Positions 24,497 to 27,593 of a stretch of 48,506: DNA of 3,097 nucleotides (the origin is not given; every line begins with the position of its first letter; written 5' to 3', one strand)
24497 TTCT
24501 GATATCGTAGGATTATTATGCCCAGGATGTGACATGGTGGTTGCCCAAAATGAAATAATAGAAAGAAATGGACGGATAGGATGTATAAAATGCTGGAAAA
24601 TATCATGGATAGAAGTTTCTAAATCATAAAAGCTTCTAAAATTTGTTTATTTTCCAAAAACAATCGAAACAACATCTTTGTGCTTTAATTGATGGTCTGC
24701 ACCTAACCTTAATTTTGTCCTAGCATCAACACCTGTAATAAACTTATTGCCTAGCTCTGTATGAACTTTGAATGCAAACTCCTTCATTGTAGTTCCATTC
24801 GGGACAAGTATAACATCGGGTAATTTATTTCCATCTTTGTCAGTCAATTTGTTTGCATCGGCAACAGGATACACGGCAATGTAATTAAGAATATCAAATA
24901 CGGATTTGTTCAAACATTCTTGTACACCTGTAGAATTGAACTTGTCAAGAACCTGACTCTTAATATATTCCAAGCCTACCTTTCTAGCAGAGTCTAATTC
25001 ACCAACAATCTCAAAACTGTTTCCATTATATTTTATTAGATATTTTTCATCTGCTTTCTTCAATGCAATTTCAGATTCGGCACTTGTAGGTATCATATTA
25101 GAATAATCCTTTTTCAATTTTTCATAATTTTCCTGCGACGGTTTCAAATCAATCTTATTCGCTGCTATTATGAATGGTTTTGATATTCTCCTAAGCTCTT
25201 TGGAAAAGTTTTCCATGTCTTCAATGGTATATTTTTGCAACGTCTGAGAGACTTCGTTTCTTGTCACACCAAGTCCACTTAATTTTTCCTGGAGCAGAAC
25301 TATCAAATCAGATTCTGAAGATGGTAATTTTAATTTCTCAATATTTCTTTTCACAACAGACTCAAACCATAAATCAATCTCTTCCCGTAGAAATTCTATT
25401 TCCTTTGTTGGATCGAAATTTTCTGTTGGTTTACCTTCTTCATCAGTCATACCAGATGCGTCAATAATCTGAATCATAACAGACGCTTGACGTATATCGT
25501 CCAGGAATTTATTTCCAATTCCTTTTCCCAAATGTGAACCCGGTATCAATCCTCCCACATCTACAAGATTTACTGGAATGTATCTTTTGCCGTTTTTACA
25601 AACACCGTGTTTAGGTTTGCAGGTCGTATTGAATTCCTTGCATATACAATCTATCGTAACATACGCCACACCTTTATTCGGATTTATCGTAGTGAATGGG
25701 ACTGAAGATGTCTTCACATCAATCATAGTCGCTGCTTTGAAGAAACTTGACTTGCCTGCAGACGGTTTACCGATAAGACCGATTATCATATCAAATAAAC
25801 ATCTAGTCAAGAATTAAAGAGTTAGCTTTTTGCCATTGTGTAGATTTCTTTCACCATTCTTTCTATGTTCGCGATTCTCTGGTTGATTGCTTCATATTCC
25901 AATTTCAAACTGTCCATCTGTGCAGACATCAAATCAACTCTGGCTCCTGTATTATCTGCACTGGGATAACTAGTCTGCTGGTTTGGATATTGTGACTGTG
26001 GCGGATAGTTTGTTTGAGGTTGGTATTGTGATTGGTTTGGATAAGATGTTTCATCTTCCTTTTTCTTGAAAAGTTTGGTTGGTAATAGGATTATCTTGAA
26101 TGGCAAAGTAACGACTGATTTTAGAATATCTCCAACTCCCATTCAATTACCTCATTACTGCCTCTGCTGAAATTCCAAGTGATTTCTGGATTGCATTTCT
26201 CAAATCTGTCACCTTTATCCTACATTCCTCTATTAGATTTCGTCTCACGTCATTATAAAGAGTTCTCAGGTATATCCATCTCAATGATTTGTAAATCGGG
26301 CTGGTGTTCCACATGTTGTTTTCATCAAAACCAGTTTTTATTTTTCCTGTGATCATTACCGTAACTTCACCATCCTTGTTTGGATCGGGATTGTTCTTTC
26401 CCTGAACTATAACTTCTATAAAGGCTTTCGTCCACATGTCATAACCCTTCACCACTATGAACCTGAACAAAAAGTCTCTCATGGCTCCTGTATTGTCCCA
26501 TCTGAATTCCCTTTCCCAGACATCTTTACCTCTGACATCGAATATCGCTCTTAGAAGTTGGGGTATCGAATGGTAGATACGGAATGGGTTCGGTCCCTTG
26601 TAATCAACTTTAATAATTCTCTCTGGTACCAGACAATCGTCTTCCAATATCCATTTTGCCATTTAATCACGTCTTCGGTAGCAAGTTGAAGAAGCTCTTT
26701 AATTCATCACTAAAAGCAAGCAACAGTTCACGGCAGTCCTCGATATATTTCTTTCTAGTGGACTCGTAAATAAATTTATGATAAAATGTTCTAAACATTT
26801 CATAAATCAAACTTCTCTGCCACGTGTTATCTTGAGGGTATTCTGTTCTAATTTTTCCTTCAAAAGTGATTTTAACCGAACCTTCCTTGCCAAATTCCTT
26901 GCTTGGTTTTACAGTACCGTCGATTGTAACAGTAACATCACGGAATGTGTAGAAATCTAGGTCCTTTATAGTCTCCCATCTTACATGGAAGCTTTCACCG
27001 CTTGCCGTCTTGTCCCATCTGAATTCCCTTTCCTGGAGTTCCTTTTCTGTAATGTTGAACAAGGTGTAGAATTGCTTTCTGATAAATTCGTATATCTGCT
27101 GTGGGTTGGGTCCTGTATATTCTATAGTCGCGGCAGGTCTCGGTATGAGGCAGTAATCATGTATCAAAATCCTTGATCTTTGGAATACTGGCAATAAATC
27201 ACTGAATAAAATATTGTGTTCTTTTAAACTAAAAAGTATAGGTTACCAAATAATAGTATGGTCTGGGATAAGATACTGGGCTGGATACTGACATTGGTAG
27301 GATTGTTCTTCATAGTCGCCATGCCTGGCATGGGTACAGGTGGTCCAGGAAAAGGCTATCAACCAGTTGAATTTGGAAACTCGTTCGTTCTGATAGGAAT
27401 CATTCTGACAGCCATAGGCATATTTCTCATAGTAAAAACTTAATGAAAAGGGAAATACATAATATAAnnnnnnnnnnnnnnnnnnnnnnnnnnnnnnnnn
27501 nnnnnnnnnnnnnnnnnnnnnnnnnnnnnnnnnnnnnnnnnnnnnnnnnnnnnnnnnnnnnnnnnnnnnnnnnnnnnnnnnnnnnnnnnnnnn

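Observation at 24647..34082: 9.4-kb divergent two-operon block built from duplicated, unassigned parts: main candidate for an undescribed system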

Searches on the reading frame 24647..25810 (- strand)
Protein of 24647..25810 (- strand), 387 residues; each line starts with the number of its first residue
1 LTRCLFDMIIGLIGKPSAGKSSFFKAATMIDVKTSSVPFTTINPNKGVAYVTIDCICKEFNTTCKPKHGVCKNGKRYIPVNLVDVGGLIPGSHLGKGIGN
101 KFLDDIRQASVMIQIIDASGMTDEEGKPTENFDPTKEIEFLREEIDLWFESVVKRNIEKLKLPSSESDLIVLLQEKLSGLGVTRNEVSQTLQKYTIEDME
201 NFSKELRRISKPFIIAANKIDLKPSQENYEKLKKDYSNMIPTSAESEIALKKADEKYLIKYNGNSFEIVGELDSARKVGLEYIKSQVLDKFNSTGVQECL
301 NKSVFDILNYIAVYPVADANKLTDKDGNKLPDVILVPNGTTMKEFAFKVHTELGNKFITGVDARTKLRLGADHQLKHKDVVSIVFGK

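Call 3: search_protein_families(library=pfam, proteins=[window:24647-25810:-], max_evalue=0.01)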
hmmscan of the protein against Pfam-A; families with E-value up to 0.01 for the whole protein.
window:24647-25810:- (387 aa): 5 families
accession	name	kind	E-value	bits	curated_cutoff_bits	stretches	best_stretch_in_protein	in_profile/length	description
PF08438.16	YGR210-like_G4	-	5.2e-32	110.9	24.7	1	216-318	1-108/108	Obg-like GTPase YGR210-like, G4 motif-containing domain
PF01926.29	MMR_HSR1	-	2.8e-15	56.8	21.9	1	10-124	2-92/113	50S ribosome-binding GTPase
PF02824.27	TGS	-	1.3e-09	38.4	22.2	1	331-384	6-59/60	TGS domain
PF16897.10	MMR_HSR1_Xtn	-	0.00046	20.6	35.2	1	192-254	38-97/106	C-terminal region of MMR_HSR1 domain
PF02421.24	FeoB_N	-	0.01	15.8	27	0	10-49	3-42/156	Ferrous iron transport protein B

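Call 4: search_protein_families(library=ncbifam, proteins=[window:24647-25810:-], max_evalue=0.01)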
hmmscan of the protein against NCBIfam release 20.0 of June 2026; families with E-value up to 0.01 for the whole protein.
window:24647-25810:- (387 aa): 14 families
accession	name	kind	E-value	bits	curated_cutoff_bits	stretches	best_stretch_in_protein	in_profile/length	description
NF007171.0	PRK09602.1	subfamily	2.8e-152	507.2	387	1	8-384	3-394/397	YchF-related putative GTPase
NF008955.0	PRK12297.1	equivalog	1.6e-23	83.4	406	3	62-155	192-276/429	GTPase ObgE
TIGR02729.1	Obg_CgtA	equivalog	1e-21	77.3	280.25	2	62-155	190-274/329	Obg family GTPase CgtA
NF008956.1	PRK12299.1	equivalog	1.1e-20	73.9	300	2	62-156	191-271/327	GTPase ObgE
TIGR00092.1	TIGR00092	equivalog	5.1e-20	71.9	279.2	1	10-251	5-249/368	redox-regulated ATPase YchF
NF008954.1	PRK12296.1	equivalog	5.9e-18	64.5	377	2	62-154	192-275/470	GTPase ObgE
TIGR00231.1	small_GTP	domain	1.3e-09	38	42.5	1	8-134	4-109/164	GTP-binding protein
TIGR03594.1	GTPase_EngA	equivalog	2.4e-07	30.2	306.7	1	197-256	95-155/432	ribosome biogenesis GTPase Der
NF000908.1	PRK00089.1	equivalog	2e-06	27.4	237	0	197-252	97-152/291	GTPase Era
TIGR03156.1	GTP_HflX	equivalog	1e-05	24.6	216.75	0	188-252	279-342/351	GTPase HflX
TIGR03918.1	GTP_HydF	equivalog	3.2e-05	22.9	325.55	0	197-259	102-165/392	[FeFe] hydrogenase H-cluster maturation GTPase HydF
TIGR00450.1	mnmE_trmE_thdF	equivalog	7.8e-05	21.9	252.6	0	201-289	307-397/446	tRNA uridine-5-carboxymethylaminomethyl(34) synthesis GTPase MnmE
TIGR00691.1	spoT_relA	subfamily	0.0012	17.2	499.2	1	332-387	371-424/687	RelA/SpoT family protein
NF007842.1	PRK10555.1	equivalog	0.0028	15.5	1854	1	170-273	727-830/1036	multidrug efflux RND transporter permease AcrD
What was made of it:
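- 24647..25810 (-): YchF-related Obg-like GTPase with TGS domain. A housekeeping neighbour, not a core member. Probably co-transcribed in this genome, because the gap to the next gene is 11 nt. Pfam YGR210-like_G4, MMR_HSR1 and TGS (calls 3, 4).
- On YchF-related Obg-like GTPase (NCBIfam PRK09602) - 24647-25810: Pfam MMR_HSR1, YGR210-like_G4 and TGS (calls 3, 4).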

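Call 54: search_protein_families(library=padloc, proteins=[window:24647-25810:-], max_evalue=0.01)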
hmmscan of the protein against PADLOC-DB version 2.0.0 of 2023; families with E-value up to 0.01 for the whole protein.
window:24647-25810:- (387 aa): 0 families

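Call 55: search_protein_families(library=phrogs, proteins=[window:24647-25810:-], max_evalue=0.01)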
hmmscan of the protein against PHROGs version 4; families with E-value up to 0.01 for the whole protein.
window:24647-25810:- (387 aa): 1 family
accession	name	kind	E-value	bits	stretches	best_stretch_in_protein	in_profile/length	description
phrog_23947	-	unknown function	1.7e-16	61.2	1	9-219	4-208/364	-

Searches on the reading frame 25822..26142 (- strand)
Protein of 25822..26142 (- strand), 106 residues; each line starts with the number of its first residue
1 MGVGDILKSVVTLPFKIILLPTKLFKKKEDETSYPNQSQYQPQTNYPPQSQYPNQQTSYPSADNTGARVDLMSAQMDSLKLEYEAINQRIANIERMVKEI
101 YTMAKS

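Call 3: search_protein_families(library=pfam, proteins=[window:25822-26142:-], max_evalue=0.01)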
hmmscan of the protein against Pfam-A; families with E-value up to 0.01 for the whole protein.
window:25822-26142:- (106 aa): 1 family
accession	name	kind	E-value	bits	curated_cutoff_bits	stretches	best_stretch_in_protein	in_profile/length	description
PF24423.1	OVT1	-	0.00096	20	30.9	1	62-101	38-77/100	Major antigen, helical domain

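Call 4: search_protein_families(library=ncbifam, proteins=[window:25822-26142:-], max_evalue=0.01)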
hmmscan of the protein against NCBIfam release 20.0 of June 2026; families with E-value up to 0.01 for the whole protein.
window:25822-26142:- (106 aa): 1 family
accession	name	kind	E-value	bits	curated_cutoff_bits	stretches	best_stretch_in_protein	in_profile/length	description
NF058591.1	archaellum_scaf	equivalog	0.0033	17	225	1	12-99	25-111/250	archaellum flagellar motor scaffold protein FlaX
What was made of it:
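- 25822..26142 (-): cc106: a small protein with a short hydrophobic/basic N-terminus (MG-I/L-F..KKK), a variable P/Q/Y-rich linker and a conserved C-terminal coiled coil (…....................). Member of the leftward module. No family (calls 3, 4).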

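Call 54: search_protein_families(library=padloc, proteins=[window:25822-26142:-], max_evalue=0.01)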
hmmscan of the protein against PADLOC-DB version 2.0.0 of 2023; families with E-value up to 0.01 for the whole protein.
window:25822-26142:- (106 aa): 0 families

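Call 55: search_protein_families(library=phrogs, proteins=[window:25822-26142:-], max_evalue=0.01)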
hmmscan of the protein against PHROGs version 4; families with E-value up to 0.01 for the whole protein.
window:25822-26142:- (106 aa): 0 families

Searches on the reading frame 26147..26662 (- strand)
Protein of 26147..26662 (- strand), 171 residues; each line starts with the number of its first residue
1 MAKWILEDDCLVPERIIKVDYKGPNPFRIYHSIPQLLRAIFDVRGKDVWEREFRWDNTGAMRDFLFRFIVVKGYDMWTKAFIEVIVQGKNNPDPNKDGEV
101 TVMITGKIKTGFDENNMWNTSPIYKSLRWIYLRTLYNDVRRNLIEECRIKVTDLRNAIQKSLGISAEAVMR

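Call 3: search_protein_families(library=pfam, proteins=[window:26147-26662:-], max_evalue=0.01)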
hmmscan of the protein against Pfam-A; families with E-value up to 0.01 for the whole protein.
window:26147-26662:- (171 aa): 0 families

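Call 4: search_protein_families(library=ncbifam, proteins=[window:26147-26662:-], max_evalue=0.01)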
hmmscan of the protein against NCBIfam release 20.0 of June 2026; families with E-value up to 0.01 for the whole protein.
window:26147-26662:- (171 aa): 0 families

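Call 12: search_solved_structures(query=window:26147-26659:-, max_evalue=1)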
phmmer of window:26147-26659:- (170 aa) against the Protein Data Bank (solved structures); distinct sequences matched with E-value up to 1: 0.

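Call 54: search_protein_families(library=padloc, proteins=[window:26147-26662:-], max_evalue=0.01)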
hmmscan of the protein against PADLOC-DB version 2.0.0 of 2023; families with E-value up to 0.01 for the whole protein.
window:26147-26662:- (171 aa): 0 families

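Call 55: search_protein_families(library=phrogs, proteins=[window:26147-26662:-], max_evalue=0.01)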
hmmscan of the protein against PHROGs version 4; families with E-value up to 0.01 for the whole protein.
window:26147-26662:- (171 aa): 0 families

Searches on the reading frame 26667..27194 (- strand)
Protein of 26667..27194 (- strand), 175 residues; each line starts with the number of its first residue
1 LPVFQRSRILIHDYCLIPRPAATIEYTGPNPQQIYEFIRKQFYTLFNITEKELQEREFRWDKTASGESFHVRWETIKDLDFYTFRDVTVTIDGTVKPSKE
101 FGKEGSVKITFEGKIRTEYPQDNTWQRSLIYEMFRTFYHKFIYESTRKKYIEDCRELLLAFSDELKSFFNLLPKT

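Call 3: search_protein_families(library=pfam, proteins=[window:26667-27194:-], max_evalue=0.01)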
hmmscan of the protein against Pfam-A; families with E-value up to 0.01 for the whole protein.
window:26667-27194:- (175 aa): 0 families

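Call 4: search_protein_families(library=ncbifam, proteins=[window:26667-27194:-], max_evalue=0.01)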
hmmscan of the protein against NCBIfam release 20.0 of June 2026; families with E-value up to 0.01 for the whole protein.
window:26667-27194:- (175 aa): 0 families

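Call 34: find_homologous_proteins(query=window:26667-27191:-)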
Query window:26667-27191:- (174 aa): 147 proteins with E <= 0.001 among 165 candidates; the best 120 are listed.
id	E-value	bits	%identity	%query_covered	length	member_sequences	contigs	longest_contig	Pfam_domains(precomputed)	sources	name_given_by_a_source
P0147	2.2e-110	384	95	100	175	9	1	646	-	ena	-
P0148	1.1e-93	330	81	99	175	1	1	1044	-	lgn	-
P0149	2.3e-92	325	79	99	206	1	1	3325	-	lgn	-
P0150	2.2e-91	322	77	99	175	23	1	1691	-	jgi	jgi:hypothetical protein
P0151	3.9e-90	318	78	100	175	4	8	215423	-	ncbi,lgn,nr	ncbi:MAG: hypothetical protein HYT70_02730 [Candidatus Aenigmarchaeota archaeon]|nr:hypothetical pro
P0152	4.3e-90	318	77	99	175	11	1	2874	-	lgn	-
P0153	1.9e-89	316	78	100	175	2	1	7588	-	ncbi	-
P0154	1.2e-88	313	76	99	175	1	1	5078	-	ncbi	-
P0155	9.8e-88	310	75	99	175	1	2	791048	-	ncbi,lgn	-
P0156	1.1e-81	291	69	100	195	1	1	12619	-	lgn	-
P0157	7.0e-76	272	64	100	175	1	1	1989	-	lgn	-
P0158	3.5e-75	269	75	87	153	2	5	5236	-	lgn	-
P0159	1.2e-74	268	64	99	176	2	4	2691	-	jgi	jgi:hypothetical protein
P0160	1.3e-74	268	62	99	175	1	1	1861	-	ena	-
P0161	8.8e-73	262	63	99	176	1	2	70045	-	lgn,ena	-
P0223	3.5e-51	191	46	99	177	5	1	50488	-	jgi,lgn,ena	-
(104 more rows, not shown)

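Call 52: search_solved_structures(query=A3, max_evalue=10)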
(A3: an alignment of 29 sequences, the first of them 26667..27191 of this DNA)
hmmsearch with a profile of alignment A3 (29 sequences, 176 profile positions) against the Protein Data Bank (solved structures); distinct sequences matched with E-value up to 10: 3.
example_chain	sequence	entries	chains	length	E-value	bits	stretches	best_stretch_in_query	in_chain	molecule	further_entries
1ewf_A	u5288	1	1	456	0.48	13.1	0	81-114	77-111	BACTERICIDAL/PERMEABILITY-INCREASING PROTEIN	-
1tf6_A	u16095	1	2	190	0.65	12.7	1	42-110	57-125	PROTEIN (TRANSCRIPTION FACTOR IIIA)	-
1bp1_A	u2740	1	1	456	1.2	11.9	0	81-114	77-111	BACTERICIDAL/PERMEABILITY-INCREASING PROTEIN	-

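Call 53: search_protein_families(library=pfam, alignment_id=A3, max_evalue=1)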
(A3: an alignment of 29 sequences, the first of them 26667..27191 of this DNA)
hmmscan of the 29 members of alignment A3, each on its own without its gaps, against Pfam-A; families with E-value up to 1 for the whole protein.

A. member 1, window:26667-27191:- (174 aa): 1 family
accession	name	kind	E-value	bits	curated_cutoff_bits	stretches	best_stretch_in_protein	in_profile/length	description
PF04146.21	YTH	-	0.013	15.6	22.1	1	53-90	68-107/135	YT521-B-like domain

B. families by the number of members that match (of 29 scanned): 6 families
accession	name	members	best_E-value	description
PF04146.21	YTH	1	0.013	YT521-B-like domain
PF06418.20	CTP_synth_N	1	0.052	CTP synthase N-terminus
PF17540.7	DUF5457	1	0.06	Family of unknown function (DUF5457)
PF08831.15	MHCassoc_trimer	1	0.067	Class II MHC-associated invariant chain trimerisation domain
PF01270.23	Glyco_hydro_8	1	0.085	Glycosyl hydrolases family 8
PF21275.2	Thi_PPkinase_C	1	0.13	Thiamin pyrophosphokinase, substrate-binding domain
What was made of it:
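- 26667..27194 (-): p175 (TTG start, MPVF…): the most conserved protein of the block (45-95% identity among the 120 hits listed). Motifs GPNPQ, EREFxWD and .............. Profile searches of PDB and Pfam found nothing (calls 52, 53).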

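Call 54: search_protein_families(library=padloc, proteins=[window:26667-27194:-], max_evalue=0.01)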
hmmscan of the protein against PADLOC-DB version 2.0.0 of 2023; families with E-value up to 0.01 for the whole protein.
window:26667-27194:- (175 aa): 0 families

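Call 55: search_protein_families(library=phrogs, proteins=[window:26667-27194:-], max_evalue=0.01)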
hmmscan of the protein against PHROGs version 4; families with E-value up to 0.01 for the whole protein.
window:26667-27194:- (175 aa): 0 families

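Call 94: find_related_loci(query=A3, collection=viral_contigs, flank=5000)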
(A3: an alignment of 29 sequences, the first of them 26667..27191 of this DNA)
Query A3 (174 aa) in viral_contigs; peptide patterns used: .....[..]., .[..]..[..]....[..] (x = any residue, [..] = any of these).
22 stretches matched a pattern, but none encodes a relative of the query by tblastn (E <= 1e-3).

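Call 95: find_encoding_contigs(protein=P0223, flank=8000, max_places=1)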
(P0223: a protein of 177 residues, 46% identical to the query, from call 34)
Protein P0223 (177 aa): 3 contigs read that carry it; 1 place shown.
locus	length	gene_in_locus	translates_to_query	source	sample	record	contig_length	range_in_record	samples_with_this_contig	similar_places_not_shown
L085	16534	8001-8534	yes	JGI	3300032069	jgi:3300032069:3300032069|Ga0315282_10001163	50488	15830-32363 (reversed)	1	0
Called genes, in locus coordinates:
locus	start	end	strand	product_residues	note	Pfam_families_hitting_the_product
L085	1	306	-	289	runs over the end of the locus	PF01909:NTP_transf_2, PF18765:Polbeta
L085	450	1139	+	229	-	PF03848:TehB, PF05724:TPMT (weak), PF01209:Ubie_methyltran, PF13489:Methyltransf_23, PF13649:Methyltransf_25, PF13847:Methyltransf_31, PF08241:Methyltransf_11, PF08242:Methyltransf_12, +3 more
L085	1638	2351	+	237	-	PF00483:NTP_transferase, PF01128:IspD (weak), PF12804:NTP_transf_3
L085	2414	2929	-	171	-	PF16158:N_BRCA1_IG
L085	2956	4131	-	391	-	-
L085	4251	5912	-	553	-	-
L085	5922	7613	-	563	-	-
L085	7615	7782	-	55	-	-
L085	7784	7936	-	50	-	-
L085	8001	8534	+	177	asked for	-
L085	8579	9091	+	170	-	-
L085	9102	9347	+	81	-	-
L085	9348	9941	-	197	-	PF13189:Cytidylate_kin2, PF02224:Cytidylate_kin (weak), PF13207:AAA_17, PF13238:AAA_18, PF02224:Cytidylate_kin (weak)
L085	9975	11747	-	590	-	PF04068:Fer4_RLI (weak), PF00005:ABC_tran, PF13304:AAA_21 (faint), PF13401:AAA_22 (faint), PF02463:SMC_N (weak), PF00005:ABC_tran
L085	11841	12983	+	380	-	PF01926:MMR_HSR1, PF08438:YGR210-like_G4, PF02824:TGS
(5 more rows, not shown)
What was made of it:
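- A reverse look-up from a p175 homologue finds the same block (call 95).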

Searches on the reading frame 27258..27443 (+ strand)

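Call 3: search_protein_families(library=pfam, proteins=[window:27258-27443:+], max_evalue=0.01)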
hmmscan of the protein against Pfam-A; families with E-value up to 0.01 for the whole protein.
window:27258-27443:+ (61 aa): 1 family
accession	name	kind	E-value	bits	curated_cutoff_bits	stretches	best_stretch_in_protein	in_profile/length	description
PF07666.16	MpPF26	-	0.0035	17.8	37.2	0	32-58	45-71/75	M penetrans paralogue family 26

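Call 4: search_protein_families(library=ncbifam, proteins=[window:27258-27443:+], max_evalue=0.01)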
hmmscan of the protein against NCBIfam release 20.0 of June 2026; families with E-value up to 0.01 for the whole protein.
window:27258-27443:+ (61 aa): 0 families

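Call 54: search_protein_families(library=padloc, proteins=[window:27258-27443:+], max_evalue=0.01)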
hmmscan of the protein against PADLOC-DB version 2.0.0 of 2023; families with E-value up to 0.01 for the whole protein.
window:27258-27443:+ (61 aa): 0 families

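Call 55: search_protein_families(library=phrogs, proteins=[window:27258-27443:+], max_evalue=0.01)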
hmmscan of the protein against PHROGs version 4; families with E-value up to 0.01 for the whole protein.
window:27258-27443:+ (61 aa): 0 families
